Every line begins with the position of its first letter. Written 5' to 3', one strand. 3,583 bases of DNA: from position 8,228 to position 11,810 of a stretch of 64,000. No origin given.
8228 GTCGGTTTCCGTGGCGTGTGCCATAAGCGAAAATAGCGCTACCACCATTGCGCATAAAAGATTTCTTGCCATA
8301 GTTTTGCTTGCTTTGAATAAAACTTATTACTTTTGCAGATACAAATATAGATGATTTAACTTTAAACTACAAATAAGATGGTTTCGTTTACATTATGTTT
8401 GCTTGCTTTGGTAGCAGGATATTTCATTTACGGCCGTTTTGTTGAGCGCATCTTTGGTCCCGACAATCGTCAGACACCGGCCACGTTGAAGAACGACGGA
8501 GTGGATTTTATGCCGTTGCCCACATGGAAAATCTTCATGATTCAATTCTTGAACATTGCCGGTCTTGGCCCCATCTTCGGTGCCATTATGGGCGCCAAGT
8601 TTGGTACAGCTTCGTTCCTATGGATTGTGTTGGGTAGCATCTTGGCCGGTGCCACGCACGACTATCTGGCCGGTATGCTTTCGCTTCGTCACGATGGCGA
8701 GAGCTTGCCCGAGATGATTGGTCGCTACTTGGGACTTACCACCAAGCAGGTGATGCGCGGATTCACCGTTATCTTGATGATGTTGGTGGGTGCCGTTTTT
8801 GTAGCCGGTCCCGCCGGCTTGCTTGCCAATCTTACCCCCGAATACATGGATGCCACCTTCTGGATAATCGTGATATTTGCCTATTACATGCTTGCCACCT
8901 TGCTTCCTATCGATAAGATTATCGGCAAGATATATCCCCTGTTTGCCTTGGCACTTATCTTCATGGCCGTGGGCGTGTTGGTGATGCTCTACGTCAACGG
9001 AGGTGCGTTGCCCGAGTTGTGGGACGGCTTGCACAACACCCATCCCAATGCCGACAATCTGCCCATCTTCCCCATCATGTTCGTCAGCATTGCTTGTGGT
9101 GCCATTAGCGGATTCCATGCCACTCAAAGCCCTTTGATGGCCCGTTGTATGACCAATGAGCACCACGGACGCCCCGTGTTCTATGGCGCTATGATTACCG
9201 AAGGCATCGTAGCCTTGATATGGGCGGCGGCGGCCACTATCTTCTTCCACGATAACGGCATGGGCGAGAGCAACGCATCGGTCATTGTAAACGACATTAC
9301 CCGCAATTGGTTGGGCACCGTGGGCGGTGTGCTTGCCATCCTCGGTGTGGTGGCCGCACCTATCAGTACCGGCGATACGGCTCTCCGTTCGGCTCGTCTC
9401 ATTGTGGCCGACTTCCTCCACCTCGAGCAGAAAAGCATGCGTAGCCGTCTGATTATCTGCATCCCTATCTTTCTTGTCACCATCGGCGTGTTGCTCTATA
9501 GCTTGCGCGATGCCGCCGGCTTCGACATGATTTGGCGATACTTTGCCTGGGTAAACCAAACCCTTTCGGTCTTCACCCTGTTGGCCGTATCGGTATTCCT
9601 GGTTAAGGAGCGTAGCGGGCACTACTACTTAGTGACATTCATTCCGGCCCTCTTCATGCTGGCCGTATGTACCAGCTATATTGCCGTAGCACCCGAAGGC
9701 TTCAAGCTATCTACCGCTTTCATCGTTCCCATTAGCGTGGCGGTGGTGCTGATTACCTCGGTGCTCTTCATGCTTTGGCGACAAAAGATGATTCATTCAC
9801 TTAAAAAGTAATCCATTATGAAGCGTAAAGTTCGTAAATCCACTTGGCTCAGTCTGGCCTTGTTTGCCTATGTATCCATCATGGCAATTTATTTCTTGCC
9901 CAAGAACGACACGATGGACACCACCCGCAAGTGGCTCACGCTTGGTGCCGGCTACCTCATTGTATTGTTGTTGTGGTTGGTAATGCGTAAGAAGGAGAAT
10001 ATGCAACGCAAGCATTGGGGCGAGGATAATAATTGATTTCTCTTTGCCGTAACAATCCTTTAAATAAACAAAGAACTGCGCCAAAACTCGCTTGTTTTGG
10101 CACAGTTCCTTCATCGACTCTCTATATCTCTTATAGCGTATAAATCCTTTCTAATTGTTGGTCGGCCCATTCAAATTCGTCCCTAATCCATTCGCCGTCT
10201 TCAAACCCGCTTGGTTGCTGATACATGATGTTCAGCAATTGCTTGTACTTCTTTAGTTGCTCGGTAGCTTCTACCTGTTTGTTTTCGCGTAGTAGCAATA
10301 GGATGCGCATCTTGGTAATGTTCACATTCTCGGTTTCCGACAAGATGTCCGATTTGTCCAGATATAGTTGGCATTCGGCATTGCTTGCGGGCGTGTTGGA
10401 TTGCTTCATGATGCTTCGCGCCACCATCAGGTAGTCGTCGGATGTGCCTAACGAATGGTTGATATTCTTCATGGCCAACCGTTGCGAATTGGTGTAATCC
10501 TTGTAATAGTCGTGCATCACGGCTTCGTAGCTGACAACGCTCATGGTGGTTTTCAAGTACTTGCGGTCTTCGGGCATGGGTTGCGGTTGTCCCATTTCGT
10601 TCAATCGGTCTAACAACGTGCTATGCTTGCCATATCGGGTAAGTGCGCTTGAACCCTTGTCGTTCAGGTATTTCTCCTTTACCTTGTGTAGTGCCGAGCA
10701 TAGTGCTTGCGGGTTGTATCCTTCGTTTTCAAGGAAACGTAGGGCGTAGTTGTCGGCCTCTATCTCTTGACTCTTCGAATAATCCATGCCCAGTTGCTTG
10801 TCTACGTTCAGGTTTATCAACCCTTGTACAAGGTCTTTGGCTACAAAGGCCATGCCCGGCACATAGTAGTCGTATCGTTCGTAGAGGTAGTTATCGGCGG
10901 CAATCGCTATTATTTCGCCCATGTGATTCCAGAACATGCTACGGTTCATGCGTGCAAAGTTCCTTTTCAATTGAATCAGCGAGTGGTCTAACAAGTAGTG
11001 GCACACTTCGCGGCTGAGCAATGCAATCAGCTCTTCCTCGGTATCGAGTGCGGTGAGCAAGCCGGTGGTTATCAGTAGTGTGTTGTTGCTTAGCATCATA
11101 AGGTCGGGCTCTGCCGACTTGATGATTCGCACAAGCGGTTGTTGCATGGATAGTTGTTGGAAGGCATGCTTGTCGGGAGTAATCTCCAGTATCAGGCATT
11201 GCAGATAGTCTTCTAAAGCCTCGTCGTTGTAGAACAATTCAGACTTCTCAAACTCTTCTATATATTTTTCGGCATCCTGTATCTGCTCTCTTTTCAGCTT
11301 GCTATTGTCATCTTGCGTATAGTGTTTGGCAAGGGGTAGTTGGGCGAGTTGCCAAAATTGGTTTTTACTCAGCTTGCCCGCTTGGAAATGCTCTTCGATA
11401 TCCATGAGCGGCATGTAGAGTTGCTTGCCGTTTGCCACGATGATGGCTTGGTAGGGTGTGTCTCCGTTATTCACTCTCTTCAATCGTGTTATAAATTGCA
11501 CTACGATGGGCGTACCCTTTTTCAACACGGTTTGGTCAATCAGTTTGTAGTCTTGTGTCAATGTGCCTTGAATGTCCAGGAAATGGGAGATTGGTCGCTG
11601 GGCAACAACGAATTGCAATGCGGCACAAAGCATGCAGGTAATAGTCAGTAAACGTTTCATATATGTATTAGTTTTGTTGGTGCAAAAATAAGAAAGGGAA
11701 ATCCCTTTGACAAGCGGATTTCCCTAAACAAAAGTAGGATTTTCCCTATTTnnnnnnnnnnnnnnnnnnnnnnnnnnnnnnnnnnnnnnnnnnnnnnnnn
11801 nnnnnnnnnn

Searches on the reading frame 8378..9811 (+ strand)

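Call 68: search_protein_families(library=pfam, proteins=[window:8378-9811:+], max_evalue=0.00001)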
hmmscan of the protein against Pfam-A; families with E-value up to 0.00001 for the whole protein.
window:8378-9811:+ (477 aa): 1 family
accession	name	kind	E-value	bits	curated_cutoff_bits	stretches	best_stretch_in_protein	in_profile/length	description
PF02554.20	CstA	-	2.6e-61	208.4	27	3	6-142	8-147/560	Carbon starvation protein CstA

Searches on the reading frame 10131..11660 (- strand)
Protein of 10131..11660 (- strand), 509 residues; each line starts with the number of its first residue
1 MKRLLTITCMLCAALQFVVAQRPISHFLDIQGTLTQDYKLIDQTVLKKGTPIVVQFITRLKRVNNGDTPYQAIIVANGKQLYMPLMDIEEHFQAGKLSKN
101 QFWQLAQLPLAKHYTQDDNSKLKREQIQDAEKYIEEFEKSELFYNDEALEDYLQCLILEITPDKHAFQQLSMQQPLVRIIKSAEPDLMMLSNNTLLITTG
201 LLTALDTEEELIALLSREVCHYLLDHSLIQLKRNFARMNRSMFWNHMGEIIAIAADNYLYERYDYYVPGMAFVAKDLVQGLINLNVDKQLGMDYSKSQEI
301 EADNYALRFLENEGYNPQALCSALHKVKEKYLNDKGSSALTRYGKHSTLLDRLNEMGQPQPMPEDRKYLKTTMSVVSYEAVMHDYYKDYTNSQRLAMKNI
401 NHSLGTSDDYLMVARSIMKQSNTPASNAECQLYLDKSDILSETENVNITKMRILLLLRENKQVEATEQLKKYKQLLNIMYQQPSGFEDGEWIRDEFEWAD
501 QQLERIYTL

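Call 68: search_protein_families(library=pfam, proteins=[window:10131-11660:-], max_evalue=0.00001)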
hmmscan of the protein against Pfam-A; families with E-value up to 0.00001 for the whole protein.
window:10131-11660:- (509 aa): 1 family
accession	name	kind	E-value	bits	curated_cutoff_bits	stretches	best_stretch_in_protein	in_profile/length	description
PF01435.24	Peptidase_M48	-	3e-13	50.4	20.3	1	153-356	7-168/186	Peptidase family M48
